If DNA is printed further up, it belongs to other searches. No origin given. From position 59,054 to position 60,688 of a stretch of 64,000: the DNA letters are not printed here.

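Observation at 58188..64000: Sensory [FeFe]-hydrogenase-like signalling cluster (2x DRTGG, 2x GHKL ATPase, HydS-like, PHP, RseC) ending in Rex and a multiheme cytochrome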

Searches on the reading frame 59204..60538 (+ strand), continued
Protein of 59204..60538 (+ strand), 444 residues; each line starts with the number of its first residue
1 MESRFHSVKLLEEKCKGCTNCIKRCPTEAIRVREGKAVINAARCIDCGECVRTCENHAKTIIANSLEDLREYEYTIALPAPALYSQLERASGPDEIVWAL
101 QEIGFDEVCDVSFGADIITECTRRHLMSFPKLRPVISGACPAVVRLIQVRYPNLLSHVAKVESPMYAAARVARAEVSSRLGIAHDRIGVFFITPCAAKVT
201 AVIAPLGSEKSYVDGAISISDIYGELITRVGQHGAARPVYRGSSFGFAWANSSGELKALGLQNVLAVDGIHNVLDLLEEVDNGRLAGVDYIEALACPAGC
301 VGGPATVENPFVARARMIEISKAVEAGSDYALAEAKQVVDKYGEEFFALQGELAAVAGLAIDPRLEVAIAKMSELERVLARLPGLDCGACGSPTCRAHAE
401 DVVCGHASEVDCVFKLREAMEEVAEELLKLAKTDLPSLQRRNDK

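Call 22: find_related_loci(query=A1, collection=genome_contigs, flank=10000)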
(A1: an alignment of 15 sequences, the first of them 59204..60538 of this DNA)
Query A1 (444 aa) in genome_contigs; peptide patterns used: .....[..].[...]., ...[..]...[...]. (x = any residue, [..] = any of these).
600 stretches matched a pattern (row limit reached: there are more); 599 encode a relative of the query (tblastn E <= 1e-3); the best 80 are kept; 80 distinct loci.
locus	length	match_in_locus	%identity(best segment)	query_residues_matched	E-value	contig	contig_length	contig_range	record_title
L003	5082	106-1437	90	1-444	0e+0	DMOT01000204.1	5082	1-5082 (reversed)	MAG TPA_asm: Bacillota bacterium isolate UBA10085 contig_775, whole genome shotgun sequence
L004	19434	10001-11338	70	1-444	0e+0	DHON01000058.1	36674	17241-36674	MAG TPA_asm: Firmicutes bacterium UBA5389 UBA5389_contig_7637, whole genome shotgun sequence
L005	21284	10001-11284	50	1-432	9e-137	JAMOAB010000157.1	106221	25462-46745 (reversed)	MAG: Bacillota bacterium isolate Bin_63 Bin_63_scaffold_42, whole genome shotgun sequence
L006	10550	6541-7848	47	1-441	2e-135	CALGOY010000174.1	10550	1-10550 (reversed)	MAG TPA_asm: uncultured Firmicutes bacterium isolate SRR6713629_bin.86_CONCOCT_v1.1_MAG genome assembly, contig: ERZ7949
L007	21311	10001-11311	49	1-438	6e-135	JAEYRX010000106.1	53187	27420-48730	MAG: Bacillota bacterium isolate OH_CBB_75 k127_964053, whole genome shotgun sequence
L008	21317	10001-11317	49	5-438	1e-134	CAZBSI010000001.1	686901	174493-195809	MAG TPA_asm: uncultured bacterium isolate SRP216815_co1_264 genome assembly, contig: NODE_2_length_686901_cov_72.347386,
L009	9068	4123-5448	50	1-442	1e-134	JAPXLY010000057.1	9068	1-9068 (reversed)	MAG: Bacillota bacterium isolate binned_ad_5.35 NODE_8230_length_9068_cov_14.485516, whole genome shotgun sequence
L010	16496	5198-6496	48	1-440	8e-134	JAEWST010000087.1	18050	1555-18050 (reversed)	MAG: Bacillota bacterium isolate OH_SDB_116 k127_1223350, whole genome shotgun sequence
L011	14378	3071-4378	48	1-440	1e-132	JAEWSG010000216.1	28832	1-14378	MAG: Bacillota bacterium isolate OH_SBrB_95 k127_922285, whole genome shotgun sequence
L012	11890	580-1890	49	1-442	4e-132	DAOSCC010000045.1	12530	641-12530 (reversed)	MAG TPA_asm: Clostridiales bacterium isolate AMR_MDS_1867 NODE_3397_length_12530_cov_4.162485, whole genome shotgun sequ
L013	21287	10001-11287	47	1-433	5e-132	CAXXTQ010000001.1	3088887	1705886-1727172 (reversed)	MAG: Christensenellaceae bacterium isolate da5b4d75-ff56-416d-93ad-0d8c7092aa02 genome assembly, contig: contig_1, whole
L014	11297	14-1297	47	1-432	1e-131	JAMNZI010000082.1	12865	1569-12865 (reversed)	MAG: Bacillota bacterium isolate Bin_46 Bin_46_scaffold_4624, whole genome shotgun sequence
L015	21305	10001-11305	48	1-440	7e-131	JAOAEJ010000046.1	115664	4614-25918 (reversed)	MAG: Clostridia bacterium isolate SKW257 k141_968896, whole genome shotgun sequence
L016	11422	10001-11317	47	1-444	1e-130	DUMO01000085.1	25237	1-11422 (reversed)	MAG TPA_asm: Clostridiaceae bacterium isolate AS04akNAM_68 67262_AS04, whole genome shotgun sequence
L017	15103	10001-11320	44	1-443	1e-130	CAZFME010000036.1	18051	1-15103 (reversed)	MAG TPA_asm: uncultured Clostridia bacterium isolate SRP192927_co8_291 genome assembly, contig: NODE_2563_length_18051_c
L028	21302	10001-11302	52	1-434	1e-128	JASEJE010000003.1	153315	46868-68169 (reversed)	MAG: Bacillota bacterium isolate Yes71-24 NODE_3_length_153315_cov_64.241054, whole genome shotgun sequence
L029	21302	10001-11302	48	1-440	2e-128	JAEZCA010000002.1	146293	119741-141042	MAG: Bacillota bacterium isolate OH_CBrB_222 k127_878483, whole genome shotgun sequence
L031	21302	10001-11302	47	1-440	9e-128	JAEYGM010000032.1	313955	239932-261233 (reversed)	MAG: Bacillota bacterium isolate OH_HFB_289 k127_2134026, whole genome shotgun sequence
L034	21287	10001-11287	47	1-431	4e-127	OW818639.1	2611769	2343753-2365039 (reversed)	metagenome genome assembly, chromosome: 1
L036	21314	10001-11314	44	1-441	1e-126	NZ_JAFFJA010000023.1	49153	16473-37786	Tepidanaerobacter sp. GT38 sequence023, whole genome shotgun sequence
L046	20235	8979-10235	46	5-431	6e-125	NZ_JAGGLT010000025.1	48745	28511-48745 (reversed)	Thermoanaerobacterium butyriciformans strain DSM 101588 Ga0454153_25, whole genome shotgun sequence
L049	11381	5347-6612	45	5-432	1e-124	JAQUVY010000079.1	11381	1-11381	MAG: Eubacteriales bacterium isolate STD2_178 NODE_22271_length_11381_cov_3.866892_Sandtown_D2, whole genome shotgun seq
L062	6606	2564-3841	44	2-433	2e-122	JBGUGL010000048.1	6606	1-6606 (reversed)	MAG: Christensenellales bacterium isolate ruminal_MAG_375 ruminal_MAG_375_contig_0048, whole genome shotgun sequence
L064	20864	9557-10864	47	1-444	7e-122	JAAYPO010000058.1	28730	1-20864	MAG: Clostridiaceae bacterium isolate AS22ysBPME_234 79242_AS22, whole genome shotgun sequence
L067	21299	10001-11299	44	3-439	8e-122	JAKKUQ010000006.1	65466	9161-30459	MAG: Thermosediminibacteraceae bacterium isolate bin 27 NODE_17_length_65466_cov_188.154500, whole genome shotgun sequen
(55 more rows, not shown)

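Call 27: search_protein_families(library=pfam, proteins=[L004:14235-15716:+, L004:15761-17587:+, L004:17964-19133:+, L046:11444-11926:+, L046:12456-12842:+, L046:12856-14646:+, L046:14649-16412:+, L001:15029-16384:+, L001:16637-17488:+, L001:17503-18978:+], max_evalue=0.00001)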
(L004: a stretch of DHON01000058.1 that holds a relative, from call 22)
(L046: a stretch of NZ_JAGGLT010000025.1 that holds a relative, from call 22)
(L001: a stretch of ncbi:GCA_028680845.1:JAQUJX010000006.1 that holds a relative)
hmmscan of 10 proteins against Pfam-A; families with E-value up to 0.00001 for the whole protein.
L004:14235-15716:+ (493 aa): 5 families
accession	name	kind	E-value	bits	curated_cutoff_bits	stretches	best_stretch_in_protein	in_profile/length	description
PF14522.11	Cytochrome_C7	-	2.1e-25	88.8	24.8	1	119-173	4-67/67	Cytochrome c7 and related cytochrome c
PF14537.11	Cytochrom_c3_2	-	1e-16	61.6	25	0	94-159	23-79/79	Cytochrome c3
PF02085.21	Cytochrom_CIII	-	4.4e-15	56.3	22.9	0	408-479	31-101/101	Class III cytochrome C family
PF09699.15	Paired_CXXCH_1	-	4.8e-10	39.4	20.6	0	194-224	8-38/41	Doubled CXXCH motif (Paired_CXXCH_1)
PF03264.19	Cytochrom_NNT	-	6.6e-06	26.4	24.1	1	9-64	14-75/174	NapC/NirT cytochrome c family, N-terminal region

L004:15761-17587:+ (608 aa): 2 families
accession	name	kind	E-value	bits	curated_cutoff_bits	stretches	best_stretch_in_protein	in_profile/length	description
PF01432.26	Peptidase_M3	-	7.8e-38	131.4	27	1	214-594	2-455/457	Peptidase family M3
PF08439.15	Peptidase_M3_N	-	1.9e-20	73.3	25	1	123-192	1-70/70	Oligopeptidase F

L004:17964-19133:+ (389 aa): 0 families

L046:11444-11926:+ (160 aa): 1 family
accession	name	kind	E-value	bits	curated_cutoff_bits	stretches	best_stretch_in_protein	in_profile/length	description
PF01257.25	2Fe-2S_thioredx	-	5.7e-50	169.4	24.8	1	17-159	2-144/145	Thioredoxin-like [2Fe-2S] ferredoxin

L046:12456-12842:+ (128 aa): 0 families

L046:12856-14646:+ (596 aa): 11 families
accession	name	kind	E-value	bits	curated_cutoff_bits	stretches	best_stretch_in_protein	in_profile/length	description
PF01512.22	Complex1_51K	-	5.8e-49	166.3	31.2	1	158-329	1-149/150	Nuo51 FMN-binding domain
PF10589.14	NADH_4Fe-4S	-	1.9e-35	121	23.5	1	440-524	1-85/85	NADH-ubiquinone oxidoreductase-F iron-sulfur binding region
PF00037.32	Fer4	-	3.4e-16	58.8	21.1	2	572-594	2-24/24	4Fe-4S binding domain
PF12837.12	Fer4_6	-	2.5e-11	43.4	25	2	541-563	2-24/24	4Fe-4S binding domain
PF12797.12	Fer4_2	-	1.8e-10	40.5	24.5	0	541-560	3-22/22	4Fe-4S binding domain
PF12838.12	Fer4_7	-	1.7e-09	38.4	27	1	547-592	1-52/52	4Fe-4S dicluster domain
PF01257.25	2Fe-2S_thioredx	-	6.2e-09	36.3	24.8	1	5-80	66-143/145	Thioredoxin-like [2Fe-2S] ferredoxin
PF14697.11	Fer4_21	-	8.4e-09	35.9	35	1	542-593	2-57/59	4Fe-4S dicluster domain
PF13237.11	Fer4_10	-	2e-08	34.5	25.5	1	542-589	3-53/53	4Fe-4S dicluster domain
PF13187.11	Fer4_9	-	4.6e-08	33.4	27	1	547-593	1-52/52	4Fe-4S dicluster domain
PF10531.15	SLBB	-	1.5e-06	28.4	27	1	354-401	3-53/55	SLBB domain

L046:14649-16412:+ (587 aa): 10 families
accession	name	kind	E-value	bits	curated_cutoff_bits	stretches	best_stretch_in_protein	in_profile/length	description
PF02906.19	Fe_hyd_lg_C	-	2.5e-108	361.8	22.1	1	230-514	1-245/245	Iron only hydrogenase large subunit, C-terminal domain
PF02256.22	Fe_hyd_SSU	-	5.8e-23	81.1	24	1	527-580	3-56/56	Iron hydrogenase small subunit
PF13510.11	Fer2_4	-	3.1e-20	72.4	22.8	1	9-84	3-81/82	2Fe-2S iron-sulfur cluster binding domain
PF10588.14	NADH-G_4Fe-4S_3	-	3e-17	62.3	27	1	91-130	1-40/40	NADH-ubiquinone oxidoreductase-G iron-sulfur binding region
PF13237.11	Fer4_10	-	8.4e-09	35.7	25.5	0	193-220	5-34/53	4Fe-4S dicluster domain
PF12838.12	Fer4_7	-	2.4e-07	31.5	27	1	153-211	1-52/52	4Fe-4S dicluster domain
PF00037.32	Fer4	-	6.7e-07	29.3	21.1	1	193-213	4-24/24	4Fe-4S binding domain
PF22117.2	Fer4_Nqo3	-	2.6e-06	27.9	27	1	145-212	2-66/67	NADH-quinone oxidoreductase subunit 3, ferredoxin-like domain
PF12837.12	Fer4_6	-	4.7e-06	26.7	25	0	193-212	5-24/24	4Fe-4S binding domain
PF13187.11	Fer4_9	-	9.4e-06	26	27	0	153-212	1-52/52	4Fe-4S dicluster domain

L001:15029-16384:+ (451 aa): 2 families
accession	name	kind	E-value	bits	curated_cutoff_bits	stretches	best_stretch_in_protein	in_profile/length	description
PF00293.34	NUDIX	-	3.9e-17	62.9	21.1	1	329-438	7-126/134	NUDIX domain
PF14815.12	NUDIX_4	-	2e-16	60.2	35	1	328-442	1-110/113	NUDIX domain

L001:16637-17488:+ (283 aa): 1 family
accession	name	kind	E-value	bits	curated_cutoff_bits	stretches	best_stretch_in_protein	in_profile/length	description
PF10418.14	DHODB_Fe-S_bind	-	2.8e-12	46.6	23.9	1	212-249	1-41/41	Iron-sulfur cluster binding domain of dihydroorotate dehydrogenase B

L001:17503-18978:+ (491 aa): 6 families
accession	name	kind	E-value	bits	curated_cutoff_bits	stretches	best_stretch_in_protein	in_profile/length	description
PF14691.11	Fer4_20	-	8.6e-43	145.2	25.8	1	9-118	1-111/113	Dihydroprymidine dehydrogenase domain II, 4Fe-4S cluster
PF07992.20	Pyr_redox_2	-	2.3e-37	129.4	26.1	1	168-476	2-291/291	Pyridine nucleotide-disulphide oxidoreductase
PF00070.33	Pyr_redox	-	9.7e-11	42.5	22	1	309-382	1-77/82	Pyridine nucleotide-disulphide oxidoreductase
PF01262.27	AlaDh_PNT_C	-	2.5e-08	34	23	0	154-198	16-60/214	Alanine dehydrogenase/PNT, C-terminal domain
PF13738.12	Pyr_redox_3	-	7.2e-08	32.5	30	0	256-344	127-200/305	Pyridine nucleotide-disulphide oxidoreductase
PF13450.12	NAD_binding_8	-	2.2e-07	31.5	21.9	1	171-206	1-36/68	NAD(P)-binding Rossmann-like domain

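Call 46: find_encoding_contigs(protein=P0001, flank=10000, max_places=2)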
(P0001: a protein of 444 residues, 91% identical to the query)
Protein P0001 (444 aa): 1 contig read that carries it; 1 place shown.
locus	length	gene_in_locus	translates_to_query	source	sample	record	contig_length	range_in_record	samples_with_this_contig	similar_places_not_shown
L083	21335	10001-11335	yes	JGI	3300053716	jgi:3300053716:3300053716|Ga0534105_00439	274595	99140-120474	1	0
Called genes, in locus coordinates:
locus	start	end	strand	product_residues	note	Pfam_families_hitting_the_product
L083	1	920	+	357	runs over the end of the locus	PF00009:GTP_EFTU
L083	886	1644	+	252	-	PF03144:GTP_EFTU_D2, PF22042:EF-G_D2, PF14492:EFG_III, PF16658:RF3_C (weak), PF03764:EFG_IV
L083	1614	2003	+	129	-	PF00679:EFG_C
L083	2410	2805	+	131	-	PF00133:tRNA-synt_1, PF09334:tRNA-synt_1g (weak)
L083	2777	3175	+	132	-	PF00133:tRNA-synt_1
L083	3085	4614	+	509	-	PF00133:tRNA-synt_1, PF13603:tRNA-synt_1_2, PF09334:tRNA-synt_1g (weak), PF08264:Anticodon_1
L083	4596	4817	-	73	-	-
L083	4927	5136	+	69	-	PF10458:Val_tRNA-synt_C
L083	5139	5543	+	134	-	-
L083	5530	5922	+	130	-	PF00730:HhH-GPD (weak)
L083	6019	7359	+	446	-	PF08245:Mur_ligase_M, PF27239:FOL3_C, PF02875:Mur_ligase_C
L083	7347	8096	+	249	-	-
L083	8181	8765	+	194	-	PF05036:SPOR (weak)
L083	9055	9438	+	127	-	PF07085:DRTGG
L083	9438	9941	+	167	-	PF13581:HATPase_c_2, PF02518:HATPase_c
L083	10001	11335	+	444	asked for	PF00037:Fer4 (faint), PF12838:Fer4_7 (weak), PF13187:Fer4_9 (weak), PF13237:Fer4_10, PF14697:Fer4_21 (faint), PF02906:Fe_hyd_lg_C, PF04060:FeS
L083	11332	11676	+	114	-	PF07085:DRTGG (weak)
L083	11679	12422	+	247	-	PF02811:PHP (weak)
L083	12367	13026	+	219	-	PF02518:HATPase_c, PF13589:HATPase_c_3 (weak)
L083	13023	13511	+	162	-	PF04246:RseC_MucC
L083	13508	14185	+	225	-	PF06971:Put_DNA-bind_N, PF02629:CoA_binding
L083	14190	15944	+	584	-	PF03264:Cytochrom_NNT (weak), PF02085:Cytochrom_CIII (faint), PF12773:DZR (faint), PF14537:Cytochrom_c3_2 (faint), PF14522:Cytochrome_C7 (weak)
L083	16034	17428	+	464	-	PF00293:NUDIX, PF14815:NUDIX_4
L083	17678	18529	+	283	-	PF10418:DHODB_Fe-S_bind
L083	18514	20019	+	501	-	PF14691:Fer4_20, PF01266:DAO (faint), PF07992:Pyr_redox_2, PF13450:NAD_binding_8, PF13738:Pyr_redox_3 (faint), PF00070:Pyr_redox (weak)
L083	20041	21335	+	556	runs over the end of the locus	PF01268:FTHFS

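Call 47: find_encoding_contigs(protein=P0007, flank=10000, max_places=2)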
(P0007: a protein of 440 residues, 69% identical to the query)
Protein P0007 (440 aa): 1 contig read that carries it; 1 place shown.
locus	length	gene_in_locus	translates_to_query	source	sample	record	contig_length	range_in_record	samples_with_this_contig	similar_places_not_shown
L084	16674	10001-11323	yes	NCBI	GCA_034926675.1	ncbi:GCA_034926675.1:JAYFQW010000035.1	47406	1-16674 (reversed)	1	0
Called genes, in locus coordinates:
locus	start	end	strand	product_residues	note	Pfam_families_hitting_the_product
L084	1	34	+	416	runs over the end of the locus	-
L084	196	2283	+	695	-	PF00009:GTP_EFTU, PF03144:GTP_EFTU_D2, PF22042:EF-G_D2, PF14492:EFG_III, PF03764:EFG_IV, PF00679:EFG_C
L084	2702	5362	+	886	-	PF00133:tRNA-synt_1, PF09334:tRNA-synt_1g, PF13603:tRNA-synt_1_2, PF09334:tRNA-synt_1g (weak), PF08264:Anticodon_1, PF10458:Val_tRNA-synt_C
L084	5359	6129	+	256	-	PF00730:HhH-GPD, PF14520:HHH_5 (faint)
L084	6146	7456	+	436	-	PF08245:Mur_ligase_M, PF02875:Mur_ligase_C, PF27239:FOL3_C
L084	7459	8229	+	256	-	PF01656:CbiA (weak)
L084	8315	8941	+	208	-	-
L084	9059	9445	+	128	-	PF07085:DRTGG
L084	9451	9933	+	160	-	PF13581:HATPase_c_2, PF02518:HATPase_c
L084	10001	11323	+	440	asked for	PF00037:Fer4 (weak), PF12838:Fer4_7 (weak), PF13187:Fer4_9, PF13237:Fer4_10, PF14697:Fer4_21 (faint), PF02906:Fe_hyd_lg_C, PF04060:FeS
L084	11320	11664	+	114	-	PF07085:DRTGG (weak)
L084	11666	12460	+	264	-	PF02811:PHP (weak)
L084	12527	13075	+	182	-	PF02518:HATPase_c, PF13589:HATPase_c_3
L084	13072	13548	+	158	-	PF04246:RseC_MucC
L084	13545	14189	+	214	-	PF06971:Put_DNA-bind_N, PF02629:CoA_binding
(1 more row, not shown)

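Call 48: find_encoding_contigs(protein=P0010, flank=10000, max_places=2)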
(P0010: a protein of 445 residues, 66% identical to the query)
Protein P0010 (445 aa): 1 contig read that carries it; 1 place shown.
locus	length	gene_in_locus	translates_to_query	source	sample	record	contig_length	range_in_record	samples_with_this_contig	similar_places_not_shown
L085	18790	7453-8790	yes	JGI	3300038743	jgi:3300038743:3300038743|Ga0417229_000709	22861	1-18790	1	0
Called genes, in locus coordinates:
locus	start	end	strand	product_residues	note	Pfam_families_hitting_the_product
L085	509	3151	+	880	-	PF00133:tRNA-synt_1, PF09334:tRNA-synt_1g, PF13603:tRNA-synt_1_2, PF09334:tRNA-synt_1g, PF08264:Anticodon_1, PF10458:Val_tRNA-synt_C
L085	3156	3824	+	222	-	PF00730:HhH-GPD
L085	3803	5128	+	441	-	PF08245:Mur_ligase_M, PF02875:Mur_ligase_C, PF27239:FOL3_C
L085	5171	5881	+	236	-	PF01656:CbiA (weak)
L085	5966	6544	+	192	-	-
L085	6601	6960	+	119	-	PF07085:DRTGG (weak)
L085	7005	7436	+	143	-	PF13581:HATPase_c_2, PF02518:HATPase_c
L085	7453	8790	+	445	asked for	PF00037:Fer4 (weak), PF12837:Fer4_6 (faint), PF12838:Fer4_7, PF13187:Fer4_9 (weak), PF13237:Fer4_10, PF14697:Fer4_21 (faint), PF02906:Fe_hyd_lg_C, PF04060:FeS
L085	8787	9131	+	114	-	PF07085:DRTGG (weak)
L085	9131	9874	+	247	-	PF02811:PHP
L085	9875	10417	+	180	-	PF02518:HATPase_c, PF13589:HATPase_c_3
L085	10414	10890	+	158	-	PF04246:RseC_MucC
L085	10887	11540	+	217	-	PF06971:Put_DNA-bind_N, PF02629:CoA_binding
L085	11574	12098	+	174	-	PF03264:Cytochrom_NNT (weak), PF14522:Cytochrome_C7 (faint), PF14537:Cytochrom_c3_2 (faint)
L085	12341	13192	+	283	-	PF10418:DHODB_Fe-S_bind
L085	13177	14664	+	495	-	PF14691:Fer4_20, PF01262:AlaDh_PNT_C (faint), PF07992:Pyr_redox_2, PF13738:Pyr_redox_3 (faint), PF13450:NAD_binding_8 (weak), PF00070:Pyr_redox (weak)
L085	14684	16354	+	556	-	PF01268:FTHFS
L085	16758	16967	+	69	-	-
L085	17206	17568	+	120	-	PF01257:2Fe-2S_thioredx (weak)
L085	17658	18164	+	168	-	PF01257:2Fe-2S_thioredx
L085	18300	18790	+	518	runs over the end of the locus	PF01512:Complex1_51K, PF10531:SLBB (faint), PF10589:NADH_4Fe-4S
